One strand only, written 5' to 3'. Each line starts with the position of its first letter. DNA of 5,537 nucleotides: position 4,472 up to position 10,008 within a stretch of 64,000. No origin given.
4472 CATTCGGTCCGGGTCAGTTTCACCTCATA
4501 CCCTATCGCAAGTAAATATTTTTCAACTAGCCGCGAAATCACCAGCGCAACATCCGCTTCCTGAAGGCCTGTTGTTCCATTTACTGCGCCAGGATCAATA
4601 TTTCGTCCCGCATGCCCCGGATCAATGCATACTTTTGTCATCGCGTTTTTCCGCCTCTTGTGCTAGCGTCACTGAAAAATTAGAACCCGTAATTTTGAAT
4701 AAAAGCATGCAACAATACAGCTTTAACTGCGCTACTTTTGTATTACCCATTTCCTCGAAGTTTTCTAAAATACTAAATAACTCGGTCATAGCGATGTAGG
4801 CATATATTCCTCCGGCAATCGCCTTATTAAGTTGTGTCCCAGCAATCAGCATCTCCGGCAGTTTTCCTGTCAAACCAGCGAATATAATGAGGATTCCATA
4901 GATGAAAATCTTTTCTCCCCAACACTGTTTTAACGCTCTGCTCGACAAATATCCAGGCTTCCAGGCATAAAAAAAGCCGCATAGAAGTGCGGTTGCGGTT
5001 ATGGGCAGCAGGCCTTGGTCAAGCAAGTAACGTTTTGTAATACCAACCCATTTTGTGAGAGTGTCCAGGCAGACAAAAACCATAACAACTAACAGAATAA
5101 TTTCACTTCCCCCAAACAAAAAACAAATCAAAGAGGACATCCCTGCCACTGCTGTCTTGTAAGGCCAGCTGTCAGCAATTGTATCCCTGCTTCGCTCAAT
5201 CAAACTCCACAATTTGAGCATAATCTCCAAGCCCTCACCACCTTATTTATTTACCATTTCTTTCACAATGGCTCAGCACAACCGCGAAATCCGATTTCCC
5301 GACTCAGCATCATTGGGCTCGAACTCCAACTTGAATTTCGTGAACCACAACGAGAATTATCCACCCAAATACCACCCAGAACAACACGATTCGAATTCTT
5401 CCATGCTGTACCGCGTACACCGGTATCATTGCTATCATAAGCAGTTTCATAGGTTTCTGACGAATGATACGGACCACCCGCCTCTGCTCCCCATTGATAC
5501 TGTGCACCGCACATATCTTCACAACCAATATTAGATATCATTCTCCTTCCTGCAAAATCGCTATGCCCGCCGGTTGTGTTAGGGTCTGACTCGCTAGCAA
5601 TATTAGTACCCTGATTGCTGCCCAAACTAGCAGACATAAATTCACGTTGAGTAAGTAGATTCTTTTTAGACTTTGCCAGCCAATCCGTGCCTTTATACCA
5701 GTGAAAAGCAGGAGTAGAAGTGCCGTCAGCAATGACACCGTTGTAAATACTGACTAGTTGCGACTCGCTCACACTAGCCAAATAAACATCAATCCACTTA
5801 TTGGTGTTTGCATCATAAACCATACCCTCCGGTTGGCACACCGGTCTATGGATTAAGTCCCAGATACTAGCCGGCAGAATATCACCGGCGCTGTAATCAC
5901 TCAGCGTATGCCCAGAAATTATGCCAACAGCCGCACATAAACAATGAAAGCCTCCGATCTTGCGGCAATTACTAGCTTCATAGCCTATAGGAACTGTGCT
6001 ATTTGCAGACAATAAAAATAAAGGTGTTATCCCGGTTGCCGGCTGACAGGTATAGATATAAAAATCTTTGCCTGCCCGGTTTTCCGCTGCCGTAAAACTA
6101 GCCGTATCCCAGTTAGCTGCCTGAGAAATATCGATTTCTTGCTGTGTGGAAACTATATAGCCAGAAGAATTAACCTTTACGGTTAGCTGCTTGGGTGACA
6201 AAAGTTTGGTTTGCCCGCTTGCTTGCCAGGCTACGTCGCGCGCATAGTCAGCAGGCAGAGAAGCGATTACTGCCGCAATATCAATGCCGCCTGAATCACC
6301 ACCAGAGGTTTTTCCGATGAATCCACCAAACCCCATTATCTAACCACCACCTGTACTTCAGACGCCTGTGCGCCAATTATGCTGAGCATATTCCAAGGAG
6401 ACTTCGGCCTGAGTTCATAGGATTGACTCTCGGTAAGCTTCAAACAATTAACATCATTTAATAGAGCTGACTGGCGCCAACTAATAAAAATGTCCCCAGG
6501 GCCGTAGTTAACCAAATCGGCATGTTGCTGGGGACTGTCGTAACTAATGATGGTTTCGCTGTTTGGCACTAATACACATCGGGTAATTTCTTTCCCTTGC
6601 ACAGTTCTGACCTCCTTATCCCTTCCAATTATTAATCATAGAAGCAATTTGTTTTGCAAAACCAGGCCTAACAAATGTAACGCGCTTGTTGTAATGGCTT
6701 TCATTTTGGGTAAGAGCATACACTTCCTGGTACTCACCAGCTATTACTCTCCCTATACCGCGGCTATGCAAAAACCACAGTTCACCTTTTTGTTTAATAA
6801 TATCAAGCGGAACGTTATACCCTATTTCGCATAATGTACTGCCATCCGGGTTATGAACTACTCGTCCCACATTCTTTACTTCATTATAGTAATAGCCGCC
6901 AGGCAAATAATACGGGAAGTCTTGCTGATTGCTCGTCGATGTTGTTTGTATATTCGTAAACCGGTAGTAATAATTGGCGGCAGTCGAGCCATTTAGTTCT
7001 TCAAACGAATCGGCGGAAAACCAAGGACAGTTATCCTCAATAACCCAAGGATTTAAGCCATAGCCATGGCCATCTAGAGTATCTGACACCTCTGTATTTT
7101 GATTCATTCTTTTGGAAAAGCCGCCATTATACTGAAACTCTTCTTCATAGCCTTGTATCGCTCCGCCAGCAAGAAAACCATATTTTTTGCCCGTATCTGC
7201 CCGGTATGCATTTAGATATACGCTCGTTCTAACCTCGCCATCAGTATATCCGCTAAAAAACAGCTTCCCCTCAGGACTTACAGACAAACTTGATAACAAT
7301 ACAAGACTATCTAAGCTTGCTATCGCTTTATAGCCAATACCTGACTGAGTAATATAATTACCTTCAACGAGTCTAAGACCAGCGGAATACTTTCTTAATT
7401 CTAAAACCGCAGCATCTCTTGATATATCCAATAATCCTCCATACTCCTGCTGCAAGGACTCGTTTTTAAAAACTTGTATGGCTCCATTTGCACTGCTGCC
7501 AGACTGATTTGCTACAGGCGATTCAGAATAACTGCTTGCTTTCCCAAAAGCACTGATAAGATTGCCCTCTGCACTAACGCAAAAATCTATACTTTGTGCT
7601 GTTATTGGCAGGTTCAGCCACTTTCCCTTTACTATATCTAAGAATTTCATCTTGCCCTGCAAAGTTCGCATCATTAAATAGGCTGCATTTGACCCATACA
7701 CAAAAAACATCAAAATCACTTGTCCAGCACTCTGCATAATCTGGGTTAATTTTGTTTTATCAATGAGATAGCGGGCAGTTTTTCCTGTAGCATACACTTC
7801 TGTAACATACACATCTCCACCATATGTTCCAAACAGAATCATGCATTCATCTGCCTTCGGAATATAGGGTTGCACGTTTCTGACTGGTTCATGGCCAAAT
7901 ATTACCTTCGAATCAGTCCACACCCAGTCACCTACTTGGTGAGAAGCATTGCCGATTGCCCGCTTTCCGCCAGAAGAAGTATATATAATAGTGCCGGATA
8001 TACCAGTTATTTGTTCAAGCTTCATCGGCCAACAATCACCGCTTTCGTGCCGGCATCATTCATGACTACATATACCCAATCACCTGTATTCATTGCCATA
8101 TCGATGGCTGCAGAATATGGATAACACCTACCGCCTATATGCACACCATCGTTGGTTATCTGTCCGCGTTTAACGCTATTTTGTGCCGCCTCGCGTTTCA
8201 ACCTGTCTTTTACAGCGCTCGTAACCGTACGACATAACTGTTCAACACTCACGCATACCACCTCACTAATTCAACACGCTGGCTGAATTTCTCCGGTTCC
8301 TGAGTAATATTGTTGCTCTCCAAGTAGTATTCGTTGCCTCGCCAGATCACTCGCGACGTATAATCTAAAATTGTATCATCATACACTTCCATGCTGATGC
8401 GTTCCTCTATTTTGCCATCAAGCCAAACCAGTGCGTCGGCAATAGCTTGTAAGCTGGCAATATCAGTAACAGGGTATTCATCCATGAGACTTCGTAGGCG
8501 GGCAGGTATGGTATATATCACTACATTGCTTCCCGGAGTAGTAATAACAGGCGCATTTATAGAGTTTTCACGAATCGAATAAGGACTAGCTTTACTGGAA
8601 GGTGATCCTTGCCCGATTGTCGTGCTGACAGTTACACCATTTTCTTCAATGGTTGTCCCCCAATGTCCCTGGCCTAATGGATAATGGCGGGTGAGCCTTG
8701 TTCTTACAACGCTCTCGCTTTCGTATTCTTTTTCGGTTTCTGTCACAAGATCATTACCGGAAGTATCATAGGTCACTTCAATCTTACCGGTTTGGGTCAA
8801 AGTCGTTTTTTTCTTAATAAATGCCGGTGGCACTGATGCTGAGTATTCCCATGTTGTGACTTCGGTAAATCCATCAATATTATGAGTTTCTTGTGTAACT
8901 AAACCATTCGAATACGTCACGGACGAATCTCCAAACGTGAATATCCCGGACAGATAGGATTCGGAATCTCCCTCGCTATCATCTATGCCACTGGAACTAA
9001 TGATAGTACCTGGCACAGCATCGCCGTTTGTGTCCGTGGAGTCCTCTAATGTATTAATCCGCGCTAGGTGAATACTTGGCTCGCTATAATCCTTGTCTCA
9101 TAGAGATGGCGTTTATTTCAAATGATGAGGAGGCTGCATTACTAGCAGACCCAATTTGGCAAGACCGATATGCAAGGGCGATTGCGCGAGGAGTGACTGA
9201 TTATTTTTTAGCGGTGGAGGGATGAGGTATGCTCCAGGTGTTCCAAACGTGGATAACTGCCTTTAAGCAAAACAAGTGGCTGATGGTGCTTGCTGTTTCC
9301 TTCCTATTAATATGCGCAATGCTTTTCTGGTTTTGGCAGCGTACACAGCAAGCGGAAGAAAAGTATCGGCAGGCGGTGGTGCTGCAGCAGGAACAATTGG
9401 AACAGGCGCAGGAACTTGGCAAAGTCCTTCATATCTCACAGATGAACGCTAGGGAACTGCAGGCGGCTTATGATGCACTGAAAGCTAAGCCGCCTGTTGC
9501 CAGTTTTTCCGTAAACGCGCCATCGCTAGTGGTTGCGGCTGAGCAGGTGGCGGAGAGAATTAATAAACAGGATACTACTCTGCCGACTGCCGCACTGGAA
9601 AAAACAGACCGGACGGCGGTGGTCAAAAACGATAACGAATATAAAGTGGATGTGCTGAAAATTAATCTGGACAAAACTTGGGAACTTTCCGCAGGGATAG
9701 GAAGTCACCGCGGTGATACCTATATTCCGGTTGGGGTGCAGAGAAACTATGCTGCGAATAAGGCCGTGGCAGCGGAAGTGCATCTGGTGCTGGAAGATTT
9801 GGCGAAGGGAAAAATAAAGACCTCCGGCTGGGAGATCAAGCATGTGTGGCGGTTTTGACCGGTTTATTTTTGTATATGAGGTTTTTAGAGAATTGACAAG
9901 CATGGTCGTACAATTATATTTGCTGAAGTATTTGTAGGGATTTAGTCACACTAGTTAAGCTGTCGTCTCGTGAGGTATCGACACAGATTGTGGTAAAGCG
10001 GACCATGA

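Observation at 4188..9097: Precise 4.9-kb inversion inside the prophage splits the endolysin and a tail gene; re-inversion restores both frames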

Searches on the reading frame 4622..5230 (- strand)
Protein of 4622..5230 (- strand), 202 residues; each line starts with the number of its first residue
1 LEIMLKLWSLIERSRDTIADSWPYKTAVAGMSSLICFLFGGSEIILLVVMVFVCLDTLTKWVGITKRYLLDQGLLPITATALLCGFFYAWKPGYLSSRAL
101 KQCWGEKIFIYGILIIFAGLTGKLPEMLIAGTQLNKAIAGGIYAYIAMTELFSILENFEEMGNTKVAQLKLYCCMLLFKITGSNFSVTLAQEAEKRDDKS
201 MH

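Call 6: search_protein_families(library=pfam, proteins=[window:4622-5230:-], max_evalue=0.01)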
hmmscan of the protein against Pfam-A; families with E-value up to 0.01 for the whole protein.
window:4622-5230:- (202 aa): 1 family
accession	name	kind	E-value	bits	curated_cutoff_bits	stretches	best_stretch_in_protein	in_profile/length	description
PF05105.17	Phage_holin_4_1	-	5.8e-09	36.5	22.2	1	35-168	3-106/116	Bacteriophage holin family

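Call 7: search_protein_families(library=phrogs, proteins=[window:4622-5230:-], max_evalue=0.001)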
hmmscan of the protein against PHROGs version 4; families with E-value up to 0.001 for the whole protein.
window:4622-5230:- (202 aa): 1 family
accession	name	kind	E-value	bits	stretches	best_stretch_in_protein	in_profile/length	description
phrog_199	-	lysis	3.2e-05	23.9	0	25-170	9-121/545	holin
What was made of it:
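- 4622..5230 (-): Holin (202 aa). It is intact and lies inside the inverted block. Pfam Phage_holin_4_1, E 5.8e-9 (call 6); phrog_199 (call 7).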

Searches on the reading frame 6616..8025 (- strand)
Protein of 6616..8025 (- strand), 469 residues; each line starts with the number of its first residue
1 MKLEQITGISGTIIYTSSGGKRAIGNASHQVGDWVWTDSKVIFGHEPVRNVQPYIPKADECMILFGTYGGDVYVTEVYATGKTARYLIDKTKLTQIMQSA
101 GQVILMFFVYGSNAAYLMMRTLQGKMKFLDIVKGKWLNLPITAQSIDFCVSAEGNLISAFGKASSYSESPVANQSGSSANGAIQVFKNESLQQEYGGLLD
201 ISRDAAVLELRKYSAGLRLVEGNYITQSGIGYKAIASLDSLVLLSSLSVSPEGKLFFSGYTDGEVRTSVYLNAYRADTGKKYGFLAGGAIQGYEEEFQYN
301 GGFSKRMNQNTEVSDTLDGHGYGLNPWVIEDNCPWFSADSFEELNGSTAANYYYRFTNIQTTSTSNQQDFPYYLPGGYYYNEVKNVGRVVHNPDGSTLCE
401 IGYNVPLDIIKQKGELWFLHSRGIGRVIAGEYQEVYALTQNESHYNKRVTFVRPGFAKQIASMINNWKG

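Call 6: search_protein_families(library=pfam, proteins=[window:6616-8025:-], max_evalue=0.01)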
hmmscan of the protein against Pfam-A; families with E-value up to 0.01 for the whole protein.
window:6616-8025:- (469 aa): 0 families

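Call 7: search_protein_families(library=phrogs, proteins=[window:6616-8025:-], max_evalue=0.001)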
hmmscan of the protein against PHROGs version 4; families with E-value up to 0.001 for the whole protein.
window:6616-8025:- (469 aa): 2 families
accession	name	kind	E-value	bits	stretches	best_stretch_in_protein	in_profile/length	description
phrog_22010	-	unknown function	3.6e-05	24.2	1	20-61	20-61/399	-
phrog_848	-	unknown function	0.00047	20.4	1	152-197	61-105/292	-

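Call 16: find_encoding_contigs(protein=window:6616-8025:-, flank=10000, max_places=10)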
Protein window:6616-8025:- (469 aa): 5 contigs read that carry it; 2 places shown.
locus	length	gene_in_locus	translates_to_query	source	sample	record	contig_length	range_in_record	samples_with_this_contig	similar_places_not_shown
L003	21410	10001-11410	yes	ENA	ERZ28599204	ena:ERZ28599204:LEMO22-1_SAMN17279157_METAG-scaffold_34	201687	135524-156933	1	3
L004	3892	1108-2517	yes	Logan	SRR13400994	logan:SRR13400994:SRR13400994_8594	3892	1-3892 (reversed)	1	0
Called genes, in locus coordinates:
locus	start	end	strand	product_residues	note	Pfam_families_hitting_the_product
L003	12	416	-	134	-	PF13279:4HBT_2, PF03061:4HBT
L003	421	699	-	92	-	-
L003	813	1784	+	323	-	PF01740:STAS, PF12641:Flavodoxin_3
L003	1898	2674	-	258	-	PF06018:CodY, PF02082:Rrf2 (faint), PF08222:HTH_CodY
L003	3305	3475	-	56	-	-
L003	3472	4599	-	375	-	-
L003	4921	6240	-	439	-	-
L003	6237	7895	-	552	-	-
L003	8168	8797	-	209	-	-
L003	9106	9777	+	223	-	-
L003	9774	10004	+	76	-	-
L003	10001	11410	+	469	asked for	-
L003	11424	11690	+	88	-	-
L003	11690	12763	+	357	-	PF21916:mtd_2nd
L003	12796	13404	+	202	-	PF05105:Phage_holin_4_1 (weak)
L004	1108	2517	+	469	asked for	-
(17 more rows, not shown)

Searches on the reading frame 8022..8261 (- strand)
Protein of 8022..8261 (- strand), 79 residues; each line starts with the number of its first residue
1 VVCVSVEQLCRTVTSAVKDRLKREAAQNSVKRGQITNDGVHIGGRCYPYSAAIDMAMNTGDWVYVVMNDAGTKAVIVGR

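Call 6: search_protein_families(library=pfam, proteins=[window:8022-8261:-], max_evalue=0.01)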
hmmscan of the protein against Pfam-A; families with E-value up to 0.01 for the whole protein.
window:8022-8261:- (79 aa): 0 families

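Call 7: search_protein_families(library=phrogs, proteins=[window:8022-8261:-], max_evalue=0.001)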
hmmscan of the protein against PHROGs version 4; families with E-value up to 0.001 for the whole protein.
window:8022-8261:- (79 aa): 1 family
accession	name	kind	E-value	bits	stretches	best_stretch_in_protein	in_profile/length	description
phrog_18588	-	unknown function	2.5e-11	44.8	1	7-78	5-72/73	-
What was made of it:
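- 8022..8261 (-): Small protein that follows the hub gene (76-79 aa), intact. phrog_18588 (call 7).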

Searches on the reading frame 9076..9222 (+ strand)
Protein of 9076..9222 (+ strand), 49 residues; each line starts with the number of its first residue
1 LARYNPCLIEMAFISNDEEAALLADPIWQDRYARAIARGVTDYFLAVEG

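Call 42: search_protein_families(library=pfam, proteins=[window:9076-9222:+], max_evalue=1)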
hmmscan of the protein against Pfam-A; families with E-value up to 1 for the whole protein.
seq(49 aa): 1 family
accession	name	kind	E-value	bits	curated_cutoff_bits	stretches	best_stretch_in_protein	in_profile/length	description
PF01520.23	Amidase_3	-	1.1e-07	32.6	27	1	7-41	139-173/174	N-acetylmuramoyl-L-alanine amidase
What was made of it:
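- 9094..9225 (+): C-terminal part (codons 153-195 plus stop) of the Amidase_3 endolysin. It carries the conserved LIEMAF motif. Pfam Amidase_3 positions 139-173 of 174 (call 42).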

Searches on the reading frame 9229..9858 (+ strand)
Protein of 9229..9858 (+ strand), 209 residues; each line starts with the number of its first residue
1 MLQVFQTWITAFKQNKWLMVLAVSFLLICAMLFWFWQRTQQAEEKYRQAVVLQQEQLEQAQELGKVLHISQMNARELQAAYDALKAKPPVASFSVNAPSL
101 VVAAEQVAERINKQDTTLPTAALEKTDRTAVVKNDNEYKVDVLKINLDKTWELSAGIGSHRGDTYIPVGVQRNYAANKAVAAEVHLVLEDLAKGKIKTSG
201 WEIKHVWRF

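Call 6: search_protein_families(library=pfam, proteins=[window:9229-9858:+], max_evalue=0.01)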
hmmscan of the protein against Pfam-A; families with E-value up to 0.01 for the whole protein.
window:9229-9858:+ (209 aa): 0 families

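Call 7: search_protein_families(library=phrogs, proteins=[window:9229-9858:+], max_evalue=0.001)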
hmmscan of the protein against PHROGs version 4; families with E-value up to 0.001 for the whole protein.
window:9229-9858:+ (209 aa): 1 family
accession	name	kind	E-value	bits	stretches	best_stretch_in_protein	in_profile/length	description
phrog_10797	-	unknown function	2.5e-67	227.3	1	2-201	3-194/194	-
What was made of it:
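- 9229..9858 (+): p209, the conserved gene that follows the endolysin. It is intact and lies outside the inversion. phrog_10797, E 2.5e-67 (call 7).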

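Call 18: list_cluster_members(proteins=[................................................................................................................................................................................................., window:4186-4641:-, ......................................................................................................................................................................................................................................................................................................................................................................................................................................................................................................, window:3576-4202:+, window:9229-9858:+, window:5263-6336:-])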
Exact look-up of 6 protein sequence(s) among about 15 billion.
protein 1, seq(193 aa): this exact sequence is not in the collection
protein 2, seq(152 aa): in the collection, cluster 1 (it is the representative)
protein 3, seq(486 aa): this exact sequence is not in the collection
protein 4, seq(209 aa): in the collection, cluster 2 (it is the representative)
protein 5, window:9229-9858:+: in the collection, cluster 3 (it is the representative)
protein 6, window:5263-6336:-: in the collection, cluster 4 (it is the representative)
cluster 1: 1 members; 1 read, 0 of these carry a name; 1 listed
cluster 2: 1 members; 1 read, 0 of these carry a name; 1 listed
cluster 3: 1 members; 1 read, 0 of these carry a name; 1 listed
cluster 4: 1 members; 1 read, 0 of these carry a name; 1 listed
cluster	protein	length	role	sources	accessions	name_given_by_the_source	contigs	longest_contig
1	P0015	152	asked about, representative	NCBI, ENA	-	-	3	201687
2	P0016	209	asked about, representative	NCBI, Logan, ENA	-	-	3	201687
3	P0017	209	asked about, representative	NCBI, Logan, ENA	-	-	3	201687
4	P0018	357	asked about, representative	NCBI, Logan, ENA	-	-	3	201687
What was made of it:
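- The repaired proteins are absent from a collection of about 15 billion proteins (call 18).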

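Call 20: find_encoding_contigs(protein=window:9229-9858:+, flank=10000, max_places=10)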
Protein window:9229-9858:+ (209 aa): 5 contigs read that carry it; 2 places shown.
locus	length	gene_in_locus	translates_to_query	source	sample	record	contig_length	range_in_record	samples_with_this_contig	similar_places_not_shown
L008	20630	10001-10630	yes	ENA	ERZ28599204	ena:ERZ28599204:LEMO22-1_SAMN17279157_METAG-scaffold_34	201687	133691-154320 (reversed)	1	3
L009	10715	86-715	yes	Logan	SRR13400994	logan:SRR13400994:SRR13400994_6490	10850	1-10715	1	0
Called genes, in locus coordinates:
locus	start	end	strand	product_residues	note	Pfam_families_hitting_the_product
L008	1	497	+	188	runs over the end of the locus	-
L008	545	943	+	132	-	-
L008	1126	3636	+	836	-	-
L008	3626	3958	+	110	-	-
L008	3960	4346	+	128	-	-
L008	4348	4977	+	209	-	-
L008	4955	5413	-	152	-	PF01520:Amidase_3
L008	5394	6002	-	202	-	PF05105:Phage_holin_4_1 (weak)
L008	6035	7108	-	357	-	PF21916:mtd_2nd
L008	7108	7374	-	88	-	-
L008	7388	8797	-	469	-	-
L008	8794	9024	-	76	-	-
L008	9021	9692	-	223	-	-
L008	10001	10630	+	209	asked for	-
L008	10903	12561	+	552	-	-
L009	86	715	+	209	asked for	-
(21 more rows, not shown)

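Call 34: search_protein_families(library=padloc, proteins=[window:9229-9858:+], max_evalue=0.01)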
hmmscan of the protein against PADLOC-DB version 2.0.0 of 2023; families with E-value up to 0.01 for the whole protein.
window:9229-9858:+ (209 aa): 0 families
